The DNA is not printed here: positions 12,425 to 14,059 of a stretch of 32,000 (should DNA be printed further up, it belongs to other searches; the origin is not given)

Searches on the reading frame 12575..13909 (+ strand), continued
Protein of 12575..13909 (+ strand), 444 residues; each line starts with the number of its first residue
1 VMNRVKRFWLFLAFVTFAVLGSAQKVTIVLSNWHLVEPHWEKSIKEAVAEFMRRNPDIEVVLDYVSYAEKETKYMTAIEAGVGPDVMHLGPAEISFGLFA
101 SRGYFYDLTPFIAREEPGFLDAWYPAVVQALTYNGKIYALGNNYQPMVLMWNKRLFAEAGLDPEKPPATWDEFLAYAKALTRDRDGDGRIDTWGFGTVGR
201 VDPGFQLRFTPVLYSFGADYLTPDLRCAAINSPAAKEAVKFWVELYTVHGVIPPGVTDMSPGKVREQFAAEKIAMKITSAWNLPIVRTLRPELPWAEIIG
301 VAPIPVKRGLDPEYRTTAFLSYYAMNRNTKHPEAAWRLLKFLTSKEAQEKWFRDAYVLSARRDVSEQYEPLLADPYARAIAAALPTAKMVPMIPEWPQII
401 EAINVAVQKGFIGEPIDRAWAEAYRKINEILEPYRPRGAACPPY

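Call 20: find_homologous_proteins(query=window:12575-13909:+, max_evalue=1e-30)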
Query window:12575-13909:+ (444 aa): 170 proteins with E <= 1e-30 among 8000 candidates; the best 120 are listed.
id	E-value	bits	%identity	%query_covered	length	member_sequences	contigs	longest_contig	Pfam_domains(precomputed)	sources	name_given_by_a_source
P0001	0.0e+0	1014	99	100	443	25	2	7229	PF13416.12,PF01547.31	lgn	-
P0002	1.2e-267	906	88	99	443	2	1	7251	PF13416.12,PF01547.31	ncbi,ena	-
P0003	8.5e-235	798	77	98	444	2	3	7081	PF13416.12,PF01547.31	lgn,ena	-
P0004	1.4e-231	787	77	98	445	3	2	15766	PF13416.12,PF01547.31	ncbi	-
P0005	2.0e-231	787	78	95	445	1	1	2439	PF13416.12,PF01547.31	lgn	-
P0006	1.0e-228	778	76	99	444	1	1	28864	PF13416.12,PF01547.31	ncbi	-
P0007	1.1e-225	768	75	98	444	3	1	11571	PF13416.12,PF01547.31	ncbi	-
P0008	1.7e-225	767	77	95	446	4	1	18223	PF13416.12,PF01547.31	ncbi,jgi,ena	-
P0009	2.8e-225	766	74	99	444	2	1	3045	PF13416.12,PF01547.31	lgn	-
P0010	2.1e-215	734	71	100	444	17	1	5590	PF13416.12,PF01547.31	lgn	-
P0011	2.7e-212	724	70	98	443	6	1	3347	PF13416.12,PF01547.31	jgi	-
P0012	6.3e-212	722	72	95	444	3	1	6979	PF13416.12,PF01547.31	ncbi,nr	ncbi:MAG: sugar ABC transporter substrate-binding protein [Candidatus Acetothermia bacterium]|nr:sug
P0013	1.8e-209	714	68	100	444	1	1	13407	PF13416.12,PF01547.31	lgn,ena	-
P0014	3.8e-209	713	70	98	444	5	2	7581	PF13416.12,PF01547.31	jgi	-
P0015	5.4e-203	693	71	95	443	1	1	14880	PF13416.12,PF01547.31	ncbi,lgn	-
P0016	7.0e-203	692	69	98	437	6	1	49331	PF13416.12,PF01547.31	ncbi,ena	ncbi:MAG: ABC transporter substrate-binding protein [Candidatus Bipolaricaulaceae bacterium]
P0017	2.3e-198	678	66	99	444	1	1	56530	PF13416.12,PF01547.31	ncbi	ncbi:MAG: ABC transporter substrate-binding protein [Candidatus Bipolaricaulaceae bacterium]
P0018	3.3e-189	647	70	90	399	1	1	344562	PF13416.12,PF01547.31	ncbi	ncbi:MAG: ABC transporter substrate-binding protein [Candidatus Bipolaricaulaceae bacterium]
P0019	1.0e-184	633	73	83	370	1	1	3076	PF13416.12,PF01547.31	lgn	-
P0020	3.0e-177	608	62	97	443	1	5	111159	PF13416.12,PF13343.12,PF01547.31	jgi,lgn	-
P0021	7.1e-164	564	58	96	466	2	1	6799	PF13416.12,PF01547.31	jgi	-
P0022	1.3e-161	556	56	99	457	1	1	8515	PF13416.12,PF01547.31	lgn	-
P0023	5.4e-160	551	57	95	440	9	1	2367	PF13416.12,PF01547.31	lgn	-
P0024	9.6e-160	550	57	95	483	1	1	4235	PF13416.12,PF13343.12,PF01547.31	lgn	-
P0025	3.0e-159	549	56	95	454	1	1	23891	PF13416.12,PF01547.31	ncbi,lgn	-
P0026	8.8e-158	544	57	98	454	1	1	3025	PF13416.12,PF01547.31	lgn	-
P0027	1.8e-157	543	57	95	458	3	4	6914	PF13416.12,PF01547.31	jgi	-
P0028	4.9e-157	541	57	95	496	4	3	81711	PF13416.12,PF13343.12,PF01547.31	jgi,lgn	jgi:multiple sugar transport system substrate-binding protein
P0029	5.7e-157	541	58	94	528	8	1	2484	PF13416.12,PF01547.31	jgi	jgi:ABC-type glycerol-3-phosphate transport system substrate-binding protein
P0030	4.4e-156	538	57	92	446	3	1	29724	PF13416.12,PF01547.31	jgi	-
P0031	6.4e-156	538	56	94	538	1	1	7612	PF13416.12,PF13343.12,PF01547.31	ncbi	-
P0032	1.0e-155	537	55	95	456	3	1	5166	PF13416.12,PF01547.31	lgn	-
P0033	1.8e-155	536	55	100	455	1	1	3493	PF13416.12,PF01547.31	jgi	jgi:ABC-type glycerol-3-phosphate transport system substrate-binding protein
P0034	2.8e-155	536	56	94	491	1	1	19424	PF13416.12,PF01547.31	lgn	-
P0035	5.5e-155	535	55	95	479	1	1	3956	PF13416.12,PF01547.31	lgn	-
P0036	1.1e-154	534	55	98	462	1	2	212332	PF13416.12,PF01547.31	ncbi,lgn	-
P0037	1.3e-154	533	55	95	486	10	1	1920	PF13416.12,PF01547.31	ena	-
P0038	1.6e-154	533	55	95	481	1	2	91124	PF13416.12,PF01547.31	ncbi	-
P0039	1.2e-153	530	55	95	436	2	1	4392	PF13416.12,PF01547.31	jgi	jgi:ABC-type glycerol-3-phosphate transport system substrate-binding protein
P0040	5.0e-153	528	54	96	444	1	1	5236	PF13416.12,PF13343.12,PF01547.31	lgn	-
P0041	6.3e-153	528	55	95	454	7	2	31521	PF13416.12,PF01547.31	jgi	-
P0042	1.1e-152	527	54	95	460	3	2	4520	PF13416.12,PF13343.12,PF01547.31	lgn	-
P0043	1.5e-152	527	55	96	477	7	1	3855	PF13416.12,PF01547.31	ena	-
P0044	2.1e-152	526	53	98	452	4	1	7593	PF13416.12,PF01547.31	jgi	-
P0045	5.3e-152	525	55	94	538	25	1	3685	PF13416.12,PF13343.12,PF01547.31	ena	-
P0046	1.3e-151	523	55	94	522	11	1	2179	PF13416.12,PF01547.31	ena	-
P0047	2.1e-151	523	55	95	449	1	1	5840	PF13416.12,PF01547.31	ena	-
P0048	2.2e-151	523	55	96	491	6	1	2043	PF13416.12,PF01547.31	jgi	jgi:ABC-type glycerol-3-phosphate transport system substrate-binding protein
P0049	3.0e-151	522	54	94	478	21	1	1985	PF13416.12,PF01547.31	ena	-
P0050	1.1e-150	520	55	91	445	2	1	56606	PF13416.12,PF01547.31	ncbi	-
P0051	2.0e-150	520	55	94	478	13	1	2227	PF13416.12,PF01547.31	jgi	jgi:multiple sugar transport system substrate-binding protein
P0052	5.0e-150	518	53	98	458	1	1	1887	PF13416.12,PF01547.31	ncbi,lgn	ncbi:MAG: ABC transporter substrate-binding protein [Anaerolineae bacterium]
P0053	1.2e-149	517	56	94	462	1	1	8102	PF13416.12,PF01547.31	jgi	jgi:multiple sugar transport system substrate-binding protein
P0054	2.3e-149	516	73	68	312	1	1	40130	PF13416.12,PF01547.31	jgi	-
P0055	2.9e-149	516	55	95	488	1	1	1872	PF13416.12,PF01547.31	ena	-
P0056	4.1e-149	515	55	94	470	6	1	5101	PF13416.12,PF01547.31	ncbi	-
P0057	1.5e-148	513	55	94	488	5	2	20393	PF13416.12,PF01547.31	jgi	jgi:ABC-type glycerol-3-phosphate transport system substrate-binding protein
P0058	1.7e-148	513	54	96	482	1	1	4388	PF13416.12,PF13343.12,PF01547.31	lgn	-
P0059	1.9e-148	513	52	100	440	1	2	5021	PF13416.12,PF01547.31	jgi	jgi:multiple sugar transport system substrate-binding protein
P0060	2.0e-148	513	53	96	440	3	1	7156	PF13416.12,PF01547.31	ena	-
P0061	2.6e-148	513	55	95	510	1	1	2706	PF13416.12,PF01547.31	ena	-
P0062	2.8e-148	513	53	95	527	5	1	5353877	PF13416.12,PF01547.31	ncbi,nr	ncbi:MAG: extracellular solute-binding protein [Anaerolineales bacterium]|nr:MAG: extracellular solu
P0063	3.7e-148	512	53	97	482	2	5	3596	PF13416.12,PF01547.31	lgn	-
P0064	6.2e-148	511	55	94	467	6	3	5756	PF13416.12,PF01547.31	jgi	jgi:ABC-type glycerol-3-phosphate transport system substrate-binding protein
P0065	7.5e-148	511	54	95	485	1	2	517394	PF13416.12,PF01547.31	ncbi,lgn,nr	ncbi:MAG: sugar ABC transporter substrate-binding protein [Ardenticatenaceae bacterium]|nr:sugar ABC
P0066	8.8e-148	511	55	95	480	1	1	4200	PF13416.12,PF01547.31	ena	-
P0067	9.5e-148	511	55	95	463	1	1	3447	PF13416.12,PF01547.31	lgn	-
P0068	7.9e-147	508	53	95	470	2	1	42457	PF13416.12,PF01547.31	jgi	jgi:multiple sugar transport system substrate-binding protein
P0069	1.8e-146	507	53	95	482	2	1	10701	PF13416.12,PF01547.31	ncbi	-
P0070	1.8e-146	507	55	92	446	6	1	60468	PF13416.12,PF01547.31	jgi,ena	-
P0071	1.9e-146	506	54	94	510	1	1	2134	PF13416.12,PF01547.31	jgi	jgi:ABC-type glycerol-3-phosphate transport system substrate-binding protein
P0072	2.1e-146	506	53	95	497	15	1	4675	PF13416.12,PF01547.31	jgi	-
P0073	2.1e-146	506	53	95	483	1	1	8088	PF13416.12,PF01547.31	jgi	jgi:multiple sugar transport system substrate-binding protein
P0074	5.2e-146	505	54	94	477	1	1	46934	PF13416.12,PF01547.31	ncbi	-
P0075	6.3e-146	505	55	94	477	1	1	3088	PF13416.12,PF01547.31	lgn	-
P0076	1.8e-145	503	53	95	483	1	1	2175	PF13416.12,PF01547.31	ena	-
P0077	2.2e-145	503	54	95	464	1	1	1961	PF13416.12,PF01547.31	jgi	jgi:multiple sugar transport system substrate-binding protein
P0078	3.6e-145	502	53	94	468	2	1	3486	PF13416.12,PF01547.31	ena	-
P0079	9.5e-145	501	53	95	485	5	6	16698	PF13416.12,PF01547.31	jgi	jgi:ABC-type glycerol-3-phosphate transport system substrate-binding protein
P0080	3.7e-144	499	52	97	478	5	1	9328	PF13416.12,PF01547.31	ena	-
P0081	1.4e-143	497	54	94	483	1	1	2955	PF13416.12,PF01547.31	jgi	jgi:ABC-type glycerol-3-phosphate transport system substrate-binding protein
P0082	1.6e-143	497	54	94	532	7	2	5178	PF13416.12,PF01547.31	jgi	jgi:ABC-type glycerol-3-phosphate transport system substrate-binding protein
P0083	1.9e-143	497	53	95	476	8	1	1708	PF13416.12,PF01547.31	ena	-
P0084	3.3e-143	496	52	94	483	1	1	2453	PF13416.12,PF01547.31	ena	-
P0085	7.8e-143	495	54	95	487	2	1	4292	PF13416.12,PF01547.31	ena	-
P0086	1.0e-142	494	57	88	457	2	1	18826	PF13416.12,PF01547.31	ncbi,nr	ncbi:MAG: extracellular solute-binding protein, partial [Anaerolineae bacterium]|nr:extracellular so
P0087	1.4e-142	494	52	98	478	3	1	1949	PF13416.12,PF01547.31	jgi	jgi:multiple sugar transport system substrate-binding protein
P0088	1.6e-142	493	52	95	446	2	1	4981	PF13416.12,PF01547.31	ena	-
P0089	3.5e-142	492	53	95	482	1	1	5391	PF13416.12,PF01547.31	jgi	-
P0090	1.4e-141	490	52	98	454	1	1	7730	PF13416.12,PF01547.31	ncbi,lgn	ncbi:MAG: sugar ABC transporter substrate-binding protein [Candidatus Bipolaricaulia bacterium]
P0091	1.5e-141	490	53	95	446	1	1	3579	PF13416.12,PF01547.31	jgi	jgi:multiple sugar transport system substrate-binding protein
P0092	2.1e-141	490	54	91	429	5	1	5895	PF13416.12,PF13343.12,PF01547.31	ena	-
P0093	4.3e-141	489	53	94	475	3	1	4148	PF13416.12,PF01547.31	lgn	-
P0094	1.3e-140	487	53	94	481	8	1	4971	PF13416.12,PF01547.31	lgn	-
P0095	6.9e-140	485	53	95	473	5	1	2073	PF13416.12,PF01547.31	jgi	jgi:ABC-type glycerol-3-phosphate transport system substrate-binding protein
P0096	7.0e-140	485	53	92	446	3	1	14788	PF13416.12,PF01547.31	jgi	-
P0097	3.0e-139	483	52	95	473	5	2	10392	PF13416.12,PF01547.31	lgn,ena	-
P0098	5.2e-139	482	51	94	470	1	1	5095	PF13416.12,PF01547.31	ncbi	-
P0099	1.1e-138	481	52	95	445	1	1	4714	PF13416.12,PF01547.31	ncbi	-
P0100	1.3e-138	481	52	95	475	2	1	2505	PF13416.12,PF01547.31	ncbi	-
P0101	1.7e-138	480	52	95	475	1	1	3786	PF13416.12,PF01547.31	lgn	-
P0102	3.0e-138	479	53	95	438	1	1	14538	PF13416.12,PF01547.31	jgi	jgi:multiple sugar transport system substrate-binding protein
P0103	3.9e-138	479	53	94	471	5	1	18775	PF13416.12,PF01547.31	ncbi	-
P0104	6.9e-138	478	52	95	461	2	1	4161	PF13416.12,PF01547.31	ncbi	ncbi:MAG: ABC transporter substrate-binding protein, partial [Chloroflexota bacterium]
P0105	8.1e-138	478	53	95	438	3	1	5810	PF13416.12,PF01547.31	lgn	-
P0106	9.0e-138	478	49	97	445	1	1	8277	PF13416.12,PF01547.31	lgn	-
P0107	2.7e-137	476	53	92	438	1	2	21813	PF13416.12,PF01547.31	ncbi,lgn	ncbi:MAG: ABC transporter substrate-binding protein [bacterium]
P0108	3.0e-137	476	52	95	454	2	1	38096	PF13416.12,PF01547.31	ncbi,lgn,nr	ncbi:sugar ABC transporter substrate-binding protein [Candidatus Bipolaricaulota bacterium]|nr:sugar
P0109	1.5e-136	474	52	94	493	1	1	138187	PF13416.12,PF01547.31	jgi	jgi:multiple sugar transport system substrate-binding protein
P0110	1.2e-135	471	52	94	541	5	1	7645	PF13416.12,PF01547.31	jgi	jgi:multiple sugar transport system substrate-binding protein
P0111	4.5e-135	469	50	95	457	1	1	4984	PF13416.12,PF01547.31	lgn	-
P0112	6.8e-135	468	49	95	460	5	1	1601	PF13416.12,PF01547.31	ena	-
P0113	1.3e-133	464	48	97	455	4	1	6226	PF13416.12,PF01547.31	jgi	jgi:multiple sugar transport system substrate-binding protein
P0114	7.6e-133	462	49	95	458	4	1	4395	PF13416.12,PF01547.31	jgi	jgi:multiple sugar transport system substrate-binding protein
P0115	1.7e-131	457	49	95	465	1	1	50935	PF13416.12,PF01547.31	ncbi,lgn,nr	ncbi:MAG TPA: sugar ABC transporter substrate-binding protein [Roseiflexaceae bacterium]|nr:sugar AB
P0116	2.1e-131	457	50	95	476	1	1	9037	PF13416.12,PF01547.31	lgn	-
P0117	2.5e-130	453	49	100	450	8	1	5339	PF13416.12,PF01547.31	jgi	-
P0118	3.0e-129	450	50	95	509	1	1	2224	PF13416.12,PF01547.31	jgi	jgi:multiple sugar transport system substrate-binding protein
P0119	4.5e-129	449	50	93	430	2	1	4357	PF13416.12,PF01547.31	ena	-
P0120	2.6e-128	447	56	82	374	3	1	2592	PF13416.12,PF01547.31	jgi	jgi:multiple sugar transport system substrate-binding protein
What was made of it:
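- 12575..13909 (+): CUT1 extracellular solute-binding protein. The probable true start is the ATG at 12578. 170 homologues with E <= 1e-30 (120 listed, at 48-99% identity); every named one is from an uncultured MAG (call 20).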

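Call 21: find_encoding_contigs(protein=P0018, flank=10000, max_places=2)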
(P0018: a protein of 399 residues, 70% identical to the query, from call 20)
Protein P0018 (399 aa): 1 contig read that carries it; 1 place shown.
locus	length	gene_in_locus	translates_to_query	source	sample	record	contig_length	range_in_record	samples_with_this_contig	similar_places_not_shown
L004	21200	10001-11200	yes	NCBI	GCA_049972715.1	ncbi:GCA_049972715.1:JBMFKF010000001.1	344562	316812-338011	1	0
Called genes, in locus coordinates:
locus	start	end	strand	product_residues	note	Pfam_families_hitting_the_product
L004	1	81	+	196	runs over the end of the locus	PF14378:PAP2_3 (weak), PF01569:PAP2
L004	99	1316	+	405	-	PF00155:Aminotran_1_2, PF12897:Asp_aminotransf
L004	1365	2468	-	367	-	PF00005:ABC_tran, PF13304:AAA_21 (faint), PF17912:OB_MalK, PF08402:TOBE_2, PF03459:TOBE (weak)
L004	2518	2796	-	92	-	PF02597:ThiS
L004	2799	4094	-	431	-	PF05496:RuvB_N, PF00004:AAA, PF07728:AAA_5 (weak), PF13173:AAA_14 (weak), PF16193:AAA_assoc_2, PF12002:MgsA_C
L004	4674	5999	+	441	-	PF11638:DnaA_N, PF00308:Bac_DnaA, PF01695:IstB_IS21, PF08299:Bac_DnaA_C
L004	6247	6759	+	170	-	PF05258:DciA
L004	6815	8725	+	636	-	PF07973:tRNA_SAD, PF00587:tRNA-synt_2b, PF03129:HGTP_anticodon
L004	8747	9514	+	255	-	PF09339:HTH_IclR, PF01614:IclR_C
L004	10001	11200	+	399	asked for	PF01547:SBP_bac_1, PF13416:SBP_bac_8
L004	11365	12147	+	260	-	PF00528:BPD_transp_1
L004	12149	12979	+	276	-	PF00528:BPD_transp_1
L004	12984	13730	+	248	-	PF00106:adh_short, PF08659:KR, PF13561:adh_short_C2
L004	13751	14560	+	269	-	PF00106:adh_short, PF13561:adh_short_C2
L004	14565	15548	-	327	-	PF00389:2-Hacid_dh, PF02826:2-Hacid_dh_C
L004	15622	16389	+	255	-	PF23441:SDR, PF00106:adh_short, PF08659:KR, PF13561:adh_short_C2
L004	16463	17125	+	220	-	PF01081:Aldolase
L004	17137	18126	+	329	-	PF00294:PfkB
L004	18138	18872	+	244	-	PF10370:Rv2993c-like_N, PF01557:FAA_hydrolase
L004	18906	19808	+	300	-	PF02932:Neur_chan_memb (weak)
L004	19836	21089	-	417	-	PF00801:PKD, PF18911:PKD_4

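Call 22: find_encoding_contigs(protein=P0020, flank=10000, max_places=2)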
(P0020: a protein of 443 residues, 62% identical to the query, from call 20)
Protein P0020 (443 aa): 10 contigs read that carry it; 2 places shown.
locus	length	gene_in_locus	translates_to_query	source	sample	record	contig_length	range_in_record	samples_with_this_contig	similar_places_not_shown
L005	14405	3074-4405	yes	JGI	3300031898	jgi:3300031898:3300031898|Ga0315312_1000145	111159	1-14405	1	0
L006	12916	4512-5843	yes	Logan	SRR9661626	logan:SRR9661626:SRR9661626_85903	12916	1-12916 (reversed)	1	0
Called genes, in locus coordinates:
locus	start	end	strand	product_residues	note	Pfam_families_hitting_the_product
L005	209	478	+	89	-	PF00312:Ribosomal_S15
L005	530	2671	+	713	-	PF01138:RNase_PH, PF03725:RNase_PH_C, PF03726:PNPase, PF01138:RNase_PH, PF00013:KH_1, PF00575:S1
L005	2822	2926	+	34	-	PF01614:IclR_C (weak)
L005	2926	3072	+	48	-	-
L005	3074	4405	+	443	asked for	PF01547:SBP_bac_1, PF13416:SBP_bac_8, PF13343:SBP_bac_6 (faint)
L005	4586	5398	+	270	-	PF00528:BPD_transp_1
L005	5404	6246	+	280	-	PF00528:BPD_transp_1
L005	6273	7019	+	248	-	PF00106:adh_short, PF01370:Epimerase (weak), PF08659:KR, PF13561:adh_short_C2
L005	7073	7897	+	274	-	PF00106:adh_short, PF08659:KR (weak), PF13561:adh_short_C2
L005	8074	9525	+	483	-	PF01547:SBP_bac_1, PF13416:SBP_bac_8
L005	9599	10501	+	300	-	PF00528:BPD_transp_1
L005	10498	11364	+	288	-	PF00528:BPD_transp_1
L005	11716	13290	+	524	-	PF01645:Glu_synthase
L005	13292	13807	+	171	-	PF01257:2Fe-2S_thioredx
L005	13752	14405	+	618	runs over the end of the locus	PF01257:2Fe-2S_thioredx, PF01512:Complex1_51K, PF10531:SLBB (weak), PF10589:NADH_4Fe-4S, PF00037:Fer4 (weak), PF12838:Fer4_7, PF13187:Fer4_9 (weak), PF13237:Fer4_10, +4 more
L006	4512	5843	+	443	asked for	PF01547:SBP_bac_1, PF13416:SBP_bac_8, PF13343:SBP_bac_6 (faint)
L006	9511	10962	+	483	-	PF01547:SBP_bac_1, PF13416:SBP_bac_8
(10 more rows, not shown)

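Call 23: find_encoding_contigs(protein=P0062, flank=10000, max_places=2)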
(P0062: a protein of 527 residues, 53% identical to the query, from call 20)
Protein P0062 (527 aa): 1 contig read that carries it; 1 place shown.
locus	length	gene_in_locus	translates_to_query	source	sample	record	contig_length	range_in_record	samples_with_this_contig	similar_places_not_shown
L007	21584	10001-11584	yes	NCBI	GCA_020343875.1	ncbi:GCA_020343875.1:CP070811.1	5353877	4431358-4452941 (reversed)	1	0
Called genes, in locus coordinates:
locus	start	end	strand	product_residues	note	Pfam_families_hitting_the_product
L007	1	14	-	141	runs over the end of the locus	PF01934:HepT-like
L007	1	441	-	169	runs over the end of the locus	PF01909:NTP_transf_2, PF18765:Polbeta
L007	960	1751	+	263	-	PF09339:HTH_IclR, PF01614:IclR_C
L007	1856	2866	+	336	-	PF00248:Aldo_ket_red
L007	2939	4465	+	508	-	PF00370:FGGY_N, PF02782:FGGY_C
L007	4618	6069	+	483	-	PF00171:Aldedh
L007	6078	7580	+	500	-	PF00005:ABC_tran, PF13191:AAA_16 (faint), PF13304:AAA_21 (faint), PF00005:ABC_tran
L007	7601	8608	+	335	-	PF02653:BPD_transp_2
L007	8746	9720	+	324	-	PF00532:Peripla_BP_1, PF13377:Peripla_BP_3 (faint), PF13407:Peripla_BP_4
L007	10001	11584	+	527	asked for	PF01547:SBP_bac_1, PF13416:SBP_bac_8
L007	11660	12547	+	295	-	PF00528:BPD_transp_1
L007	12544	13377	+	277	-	PF00528:BPD_transp_1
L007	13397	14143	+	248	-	PF00106:adh_short, PF03435:Sacchrp_dh_NADP (weak), PF08659:KR, PF13561:adh_short_C2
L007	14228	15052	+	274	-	PF00106:adh_short, PF13561:adh_short_C2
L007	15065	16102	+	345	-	PF00389:2-Hacid_dh, PF02826:2-Hacid_dh_C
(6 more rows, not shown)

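Call 25: find_encoding_contigs(protein=P0065, flank=10000, max_places=1)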
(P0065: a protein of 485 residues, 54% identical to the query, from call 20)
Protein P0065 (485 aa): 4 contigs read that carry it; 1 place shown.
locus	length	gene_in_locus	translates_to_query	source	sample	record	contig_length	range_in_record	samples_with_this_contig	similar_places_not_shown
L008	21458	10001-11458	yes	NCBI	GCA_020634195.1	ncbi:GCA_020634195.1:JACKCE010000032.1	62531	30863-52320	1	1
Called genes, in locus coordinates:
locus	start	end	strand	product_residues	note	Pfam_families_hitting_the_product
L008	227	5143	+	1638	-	PF00072:Response_reg, PF01590:GAF (faint), PF00989:PAS (weak), PF08448:PAS_4 (faint), PF13426:PAS_9 (weak), PF08447:PAS_3, PF00512:HisKA, PF02518:HATPase_c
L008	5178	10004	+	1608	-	PF00072:Response_reg, PF08447:PAS_3, PF00989:PAS, PF08447:PAS_3, PF08448:PAS_4, PF08448:PAS_4, PF08447:PAS_3, PF00512:HisKA, +8 more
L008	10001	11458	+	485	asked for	PF01547:SBP_bac_1, PF13416:SBP_bac_8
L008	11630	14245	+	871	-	PF02743:dCache_1 (faint), PF00672:HAMP, PF00512:HisKA, PF02518:HATPase_c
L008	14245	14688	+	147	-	PF00072:Response_reg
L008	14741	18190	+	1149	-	PF00072:Response_reg, PF08447:PAS_3, PF08447:PAS_3, PF13426:PAS_9, PF08447:PAS_3, PF00512:HisKA, PF02518:HATPase_c, PF00072:Response_reg, +4 more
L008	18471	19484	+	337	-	PF00356:LacI, PF00532:Peripla_BP_1, PF13407:Peripla_BP_4, PF13377:Peripla_BP_3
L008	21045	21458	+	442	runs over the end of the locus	PF01547:SBP_bac_1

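Call 26: find_encoding_contigs(protein=P0115, flank=10000, max_places=1)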
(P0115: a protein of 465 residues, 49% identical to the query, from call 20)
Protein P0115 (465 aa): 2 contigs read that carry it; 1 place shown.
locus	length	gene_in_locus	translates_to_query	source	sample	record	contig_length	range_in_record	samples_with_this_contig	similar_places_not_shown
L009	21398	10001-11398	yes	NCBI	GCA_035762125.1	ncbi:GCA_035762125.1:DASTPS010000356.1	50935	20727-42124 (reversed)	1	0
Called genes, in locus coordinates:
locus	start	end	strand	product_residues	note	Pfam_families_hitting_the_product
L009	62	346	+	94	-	-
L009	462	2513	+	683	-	PF02897:Peptidase_S9_N, PF00326:Peptidase_S9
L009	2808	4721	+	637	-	PF00128:Alpha-amylase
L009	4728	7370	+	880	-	-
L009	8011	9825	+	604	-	PF02743:dCache_1, PF00672:HAMP, PF01740:STAS, PF13466:STAS_2 (weak)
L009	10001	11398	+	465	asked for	PF01547:SBP_bac_1, PF13416:SBP_bac_8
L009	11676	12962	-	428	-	PF07969:Amidohydro_3 (weak), PF01979:Amidohydro_1, PF07969:Amidohydro_3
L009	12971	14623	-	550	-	PF17391:Urocanase_N, PF01175:Urocanase, PF17392:Urocanase_C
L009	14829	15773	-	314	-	-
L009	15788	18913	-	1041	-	-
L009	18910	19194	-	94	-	-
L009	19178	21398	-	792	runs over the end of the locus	-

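Call 27: find_encoding_contigs(protein=P0036, flank=10000, max_places=1)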
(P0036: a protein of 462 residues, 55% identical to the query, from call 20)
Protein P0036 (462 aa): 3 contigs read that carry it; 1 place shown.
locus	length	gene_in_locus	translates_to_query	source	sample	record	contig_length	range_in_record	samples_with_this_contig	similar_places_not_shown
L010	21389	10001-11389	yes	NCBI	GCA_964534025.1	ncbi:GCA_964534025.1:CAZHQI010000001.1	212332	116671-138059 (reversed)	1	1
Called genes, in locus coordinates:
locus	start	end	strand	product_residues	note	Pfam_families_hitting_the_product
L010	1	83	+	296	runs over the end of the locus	PF00528:BPD_transp_1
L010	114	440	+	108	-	-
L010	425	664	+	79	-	PF10049:DUF2283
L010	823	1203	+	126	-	-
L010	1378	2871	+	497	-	PF01547:SBP_bac_1, PF13416:SBP_bac_8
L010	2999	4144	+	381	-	PF01208:URO-D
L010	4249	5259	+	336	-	PF00248:Aldo_ket_red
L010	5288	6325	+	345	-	PF00294:PfkB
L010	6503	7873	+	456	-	PF01547:SBP_bac_1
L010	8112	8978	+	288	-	PF00528:BPD_transp_1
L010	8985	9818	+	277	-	PF00528:BPD_transp_1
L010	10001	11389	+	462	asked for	PF01547:SBP_bac_1, PF13416:SBP_bac_8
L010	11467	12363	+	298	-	PF00528:BPD_transp_1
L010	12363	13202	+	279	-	PF00528:BPD_transp_1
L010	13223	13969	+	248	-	PF00106:adh_short, PF08659:KR, PF03435:Sacchrp_dh_NADP (faint), PF13561:adh_short_C2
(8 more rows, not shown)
